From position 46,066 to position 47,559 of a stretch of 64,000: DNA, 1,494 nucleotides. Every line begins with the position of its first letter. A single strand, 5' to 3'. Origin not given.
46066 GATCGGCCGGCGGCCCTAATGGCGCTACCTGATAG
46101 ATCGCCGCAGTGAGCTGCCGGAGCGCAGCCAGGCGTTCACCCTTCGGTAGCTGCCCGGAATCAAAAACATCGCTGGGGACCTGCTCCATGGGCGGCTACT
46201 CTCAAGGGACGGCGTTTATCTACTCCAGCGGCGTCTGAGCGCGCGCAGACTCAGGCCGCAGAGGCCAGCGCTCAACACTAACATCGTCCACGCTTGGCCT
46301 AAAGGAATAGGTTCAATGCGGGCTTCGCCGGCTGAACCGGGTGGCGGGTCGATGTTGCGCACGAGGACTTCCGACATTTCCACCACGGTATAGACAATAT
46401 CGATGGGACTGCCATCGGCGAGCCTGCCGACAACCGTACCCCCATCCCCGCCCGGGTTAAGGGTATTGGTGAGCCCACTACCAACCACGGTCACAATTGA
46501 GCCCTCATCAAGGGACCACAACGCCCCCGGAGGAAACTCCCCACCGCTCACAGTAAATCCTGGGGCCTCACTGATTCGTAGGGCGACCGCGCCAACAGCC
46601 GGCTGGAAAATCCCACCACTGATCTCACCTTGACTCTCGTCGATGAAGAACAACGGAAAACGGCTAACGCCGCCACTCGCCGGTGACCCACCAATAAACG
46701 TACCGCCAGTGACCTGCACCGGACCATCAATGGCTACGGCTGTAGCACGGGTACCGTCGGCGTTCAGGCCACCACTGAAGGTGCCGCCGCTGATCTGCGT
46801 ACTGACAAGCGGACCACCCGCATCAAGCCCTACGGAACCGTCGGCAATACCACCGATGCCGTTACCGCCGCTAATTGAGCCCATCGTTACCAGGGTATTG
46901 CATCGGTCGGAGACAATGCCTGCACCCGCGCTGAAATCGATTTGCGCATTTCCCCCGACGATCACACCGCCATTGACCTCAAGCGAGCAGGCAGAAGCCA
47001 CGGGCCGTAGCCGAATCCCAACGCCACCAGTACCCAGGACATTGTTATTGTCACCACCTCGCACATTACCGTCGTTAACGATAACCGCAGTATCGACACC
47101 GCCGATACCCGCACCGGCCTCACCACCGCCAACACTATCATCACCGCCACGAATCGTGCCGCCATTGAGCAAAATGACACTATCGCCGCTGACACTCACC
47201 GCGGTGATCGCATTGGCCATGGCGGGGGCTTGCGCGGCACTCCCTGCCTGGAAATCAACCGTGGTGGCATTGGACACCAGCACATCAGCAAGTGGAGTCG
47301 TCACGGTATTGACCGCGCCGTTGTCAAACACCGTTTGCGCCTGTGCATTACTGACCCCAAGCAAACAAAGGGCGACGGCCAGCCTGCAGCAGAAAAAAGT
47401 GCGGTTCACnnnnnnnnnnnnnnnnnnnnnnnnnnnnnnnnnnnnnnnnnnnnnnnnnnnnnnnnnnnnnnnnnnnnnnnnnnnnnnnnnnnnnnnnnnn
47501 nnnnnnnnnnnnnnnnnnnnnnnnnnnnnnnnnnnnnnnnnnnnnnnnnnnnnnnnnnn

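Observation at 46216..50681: Two adjacent beta-helix repeat proteins share a private C-terminal IPLG + helix + basic-cluster sorting-type tag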

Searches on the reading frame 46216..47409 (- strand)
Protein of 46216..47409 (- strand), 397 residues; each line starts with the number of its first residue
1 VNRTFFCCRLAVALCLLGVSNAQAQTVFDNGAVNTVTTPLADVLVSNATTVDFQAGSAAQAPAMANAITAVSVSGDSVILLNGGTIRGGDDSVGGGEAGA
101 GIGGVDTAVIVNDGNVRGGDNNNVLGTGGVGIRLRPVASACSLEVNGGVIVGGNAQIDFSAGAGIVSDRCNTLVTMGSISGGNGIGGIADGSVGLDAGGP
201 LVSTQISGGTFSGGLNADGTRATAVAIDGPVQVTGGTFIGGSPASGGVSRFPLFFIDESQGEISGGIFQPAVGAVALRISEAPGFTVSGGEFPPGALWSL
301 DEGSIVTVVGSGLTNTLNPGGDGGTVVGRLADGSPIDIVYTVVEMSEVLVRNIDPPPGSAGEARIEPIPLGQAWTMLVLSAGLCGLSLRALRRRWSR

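Call 3: search_protein_families(library=ncbifam, proteins=[window:46216-47409:-], max_evalue=10)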
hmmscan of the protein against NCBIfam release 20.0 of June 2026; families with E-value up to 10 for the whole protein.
window:46216-47409:- (397 aa): 1 family
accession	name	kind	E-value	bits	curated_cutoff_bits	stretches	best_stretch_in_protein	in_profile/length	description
TIGR03657.1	IsdB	equivalog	0.081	11.5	1231.5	1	10-77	24-84/644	heme uptake protein IsdB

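Call 4: search_protein_families(library=pfam, proteins=[window:46216-47409:-], max_evalue=1)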
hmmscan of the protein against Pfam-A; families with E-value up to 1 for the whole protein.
window:46216-47409:- (397 aa): 0 families

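Call 7: find_homologous_proteins(query=window:46216-47409:-, max_evalue=0.001)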
Query window:46216-47409:- (397 aa): 2 proteins with E <= 0.001 among 8000 candidates.
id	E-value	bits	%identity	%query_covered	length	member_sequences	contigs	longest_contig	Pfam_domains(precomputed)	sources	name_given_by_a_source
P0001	2.8e-245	832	100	100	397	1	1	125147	-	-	-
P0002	3.9e-12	64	37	53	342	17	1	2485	PF07589.17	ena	-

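Call 14: search_protein_families(library=ncbifam, proteins=[P0002], max_evalue=10)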
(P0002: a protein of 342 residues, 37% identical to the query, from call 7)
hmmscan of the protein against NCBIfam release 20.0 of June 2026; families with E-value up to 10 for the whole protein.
P0002 (342 aa): 10 families
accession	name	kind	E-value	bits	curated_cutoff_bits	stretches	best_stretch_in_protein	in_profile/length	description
NF038129.1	PEP_NF038129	equivalog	2.2e-05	24.4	65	1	251-321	123-192/194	NF038129 family PEP-CTERM protein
NF038125.1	PEP_CTERM_THxN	subfamily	5e-05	23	85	1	298-321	222-244/246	THxN family PEP-CTERM protein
TIGR02982.1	heterocyst_DevA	subfamily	6.8e-05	22.6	295.8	1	299-340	164-210/220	ABC exporter ATP-binding subunit, DevA family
TIGR02595.1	PEP_CTERM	domain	0.00027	21.6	16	1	300-321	1-22/24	PEP-CTERM sorting domain-containing protein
NF038120.1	PEP_CTERM_QFxxD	subfamily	0.00046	20.1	80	1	300-321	193-214/215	NF038120 family PEP-CTERM protein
NF035944.1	PEPxxWA-CTERM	domain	0.00088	19.1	35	1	300-321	1-24/24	PEPxxWA-CTERM sorting domain-containing protein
NF038126.1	PEP_CTERM_FxDxF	subfamily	0.0029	17.8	50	1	300-321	142-165/165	FxDxF family PEP-CTERM protein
NF041927.1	Xrt_dep_XDP1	equivalog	0.007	16.4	125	1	298-321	217-240/242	exosortase-dependent surface protein XDP1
NF038118.1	PEP_CTERM_CCXG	equivalog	0.015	14.9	90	1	298-321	174-197/199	CCXG family PEP-CTERM protein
NF033554.9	floc_PepA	equivalog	0.79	9.5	80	1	42-321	6-258/261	flocculation-associated PEP-CTERM protein PepA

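Call 45: predict_structure(protein=window:46216-47409:-)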
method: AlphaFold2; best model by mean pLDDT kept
length: 397 residues; sequences in the alignment: 1
mean_pLDDT: 41.8   pTM: 0.37
mean pLDDT of the five models: 41.8, 38.6, 36.9, 31.1, 28.3
residues with pLDDT >= 90: 0; 70-90: 0; 50-70: 87; < 50: 310
segments of 3 or more residues with pLDDT < 50: 13-50, 52-78, 89-107, 119-142, 146-148, 150-172, 175-177, 180-203, 214-225, 241-255, 257-260, 270-276, 278-285, 291-370, 372-379, 393-395
pLDDT, mean of each block of 10 residues (from residue 1): 55 43 31 30 40 36 27 40 51 36 44 52 35 42 49 40 30 48 34 39 53 48 48 58 41 45 55 44 47 44 37 29 34 35 30 34 37 49 52 47
secondary structure, 60 per line:
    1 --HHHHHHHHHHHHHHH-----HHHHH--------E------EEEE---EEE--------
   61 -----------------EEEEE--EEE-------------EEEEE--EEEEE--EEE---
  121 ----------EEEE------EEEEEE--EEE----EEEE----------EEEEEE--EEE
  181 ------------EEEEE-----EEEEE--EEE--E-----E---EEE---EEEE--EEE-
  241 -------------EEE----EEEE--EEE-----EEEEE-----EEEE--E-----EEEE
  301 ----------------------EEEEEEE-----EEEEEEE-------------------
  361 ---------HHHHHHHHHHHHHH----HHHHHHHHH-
elements in order: H3-17 H23-27 E43-46 E50-52 E78-82 E85-87 E101-105 E108-112 E115-117 E131-134 E141-146 E149-151 E156-159 E170-175 E178-180 E193-197 E203-207 E210-212 E225-227 E231-234 E237-239 E254-256 E261-264 E267-269 E275-279 E285-288 E297-300 E323-329 E335-341 H370-383 H388-396

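Call 49: search_solved_structures(query=window:46216-47409:-, max_evalue=1)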
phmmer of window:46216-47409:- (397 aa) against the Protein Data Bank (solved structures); distinct sequences matched with E-value up to 1: 1.
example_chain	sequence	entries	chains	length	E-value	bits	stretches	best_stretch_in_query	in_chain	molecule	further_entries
3a1m_A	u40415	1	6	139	0.024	16.8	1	130-231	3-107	chimera of thrombin cleavage site, Tail-associated lysozyme, Fibritin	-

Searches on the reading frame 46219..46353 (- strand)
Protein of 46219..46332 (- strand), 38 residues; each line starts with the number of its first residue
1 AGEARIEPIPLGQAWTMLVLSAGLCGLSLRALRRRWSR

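Call 3: search_protein_families(library=ncbifam, proteins=[window:46219-46329:-], max_evalue=10)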
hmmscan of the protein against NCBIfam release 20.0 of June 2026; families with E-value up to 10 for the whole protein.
seq(37 aa): 1 family
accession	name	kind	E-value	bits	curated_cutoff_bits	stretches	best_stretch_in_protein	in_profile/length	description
NF033207.2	midcut_by_XrtH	subfamily_domain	0.036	14.1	45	1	6-34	35-63/175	midcut-by-XrtH protein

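Call 65: find_related_loci(query=A5, collection=metagenome_contigs, flank=10000)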
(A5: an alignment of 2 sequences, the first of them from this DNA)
Query A5 (45 aa) in metagenome_contigs; peptide patterns used: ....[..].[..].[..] (x = any residue, [..] = any of these).
117 stretches matched a pattern, but none encodes a relative of the query by tblastn (E <= 1e-3).

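Call 85: search_protein_families(library=pfam, proteins=[window:46219-46332:-], max_evalue=10)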
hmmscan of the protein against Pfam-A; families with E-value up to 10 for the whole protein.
seq(38 aa): 2 families
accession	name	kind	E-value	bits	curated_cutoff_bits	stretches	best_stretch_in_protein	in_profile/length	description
PF13938.11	DUF4213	-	0.13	13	23.5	1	3-29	10-36/75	Putative heavy-metal chelation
PF07589.16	PEP-CTERM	-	0.38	11.4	20.7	1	16-34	7-24/24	PEP-CTERM motif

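Call 87: search_protein_families(library=ncbifam, proteins=[window:46219-46332:-], max_evalue=10)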
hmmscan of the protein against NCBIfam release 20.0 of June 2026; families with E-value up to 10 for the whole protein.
seq(38 aa): 1 family
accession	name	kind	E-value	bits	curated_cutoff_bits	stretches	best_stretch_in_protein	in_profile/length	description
NF033207.2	midcut_by_XrtH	subfamily_domain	0.035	14.2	45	1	7-35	35-63/175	midcut-by-XrtH protein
